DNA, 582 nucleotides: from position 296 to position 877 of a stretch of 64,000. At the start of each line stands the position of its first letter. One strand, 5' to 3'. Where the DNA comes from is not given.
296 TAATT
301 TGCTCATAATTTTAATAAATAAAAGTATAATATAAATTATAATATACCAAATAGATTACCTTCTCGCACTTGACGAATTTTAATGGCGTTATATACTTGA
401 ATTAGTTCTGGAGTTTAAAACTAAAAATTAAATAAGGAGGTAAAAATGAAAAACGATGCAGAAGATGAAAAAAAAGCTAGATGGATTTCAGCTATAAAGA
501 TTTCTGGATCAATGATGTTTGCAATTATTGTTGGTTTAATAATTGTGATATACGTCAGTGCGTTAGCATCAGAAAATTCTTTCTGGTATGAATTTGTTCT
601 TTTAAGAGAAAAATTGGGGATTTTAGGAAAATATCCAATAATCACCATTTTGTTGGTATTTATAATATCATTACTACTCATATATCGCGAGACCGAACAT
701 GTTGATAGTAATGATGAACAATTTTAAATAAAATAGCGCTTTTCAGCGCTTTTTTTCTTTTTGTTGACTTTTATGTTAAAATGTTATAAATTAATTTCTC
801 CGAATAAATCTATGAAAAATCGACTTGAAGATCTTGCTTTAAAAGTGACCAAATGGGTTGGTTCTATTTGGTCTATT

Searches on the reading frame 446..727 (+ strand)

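Call 75: search_protein_families(library=pfam, proteins=[window:446-727:+], max_evalue=0.1)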
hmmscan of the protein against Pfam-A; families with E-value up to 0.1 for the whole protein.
window:446-727:+ (93 aa): 2 families
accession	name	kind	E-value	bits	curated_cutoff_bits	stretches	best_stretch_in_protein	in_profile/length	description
PF03631.20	Virul_fac_BrkB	-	0.0028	17.8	33.7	1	8-81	105-181/259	Virulence factor BrkB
PF13800.11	Sigma_reg_N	-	0.045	14.5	26.3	0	9-40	5-36/91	Sigma factor regulator N-terminal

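Call 85: search_protein_families(library=ncbifam, proteins=[window:446-727:+], max_evalue=1)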
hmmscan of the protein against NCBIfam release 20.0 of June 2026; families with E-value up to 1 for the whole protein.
window:446-727:+ (93 aa): 4 families
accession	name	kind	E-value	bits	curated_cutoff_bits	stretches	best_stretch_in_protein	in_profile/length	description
NF045849.1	ICE_MMCAP2_0565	equivalog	0.00013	21.6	40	1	2-35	41-74/80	Mbov_0395 family pilin-like conjugal transfer protein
NF052516.1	SpGerGerXB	equivalog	0.0012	18.1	600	1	11-79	34-95/355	spore germination protein GerXB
NF041560.1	T6SS_Burk_ExIF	subfamily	0.015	15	90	1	9-84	121-189/234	putative type VI secretion system effector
NF046000.1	MAG1210_fam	subfamily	0.073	11.7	275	1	7-81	55-118/550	MAG1210 family protein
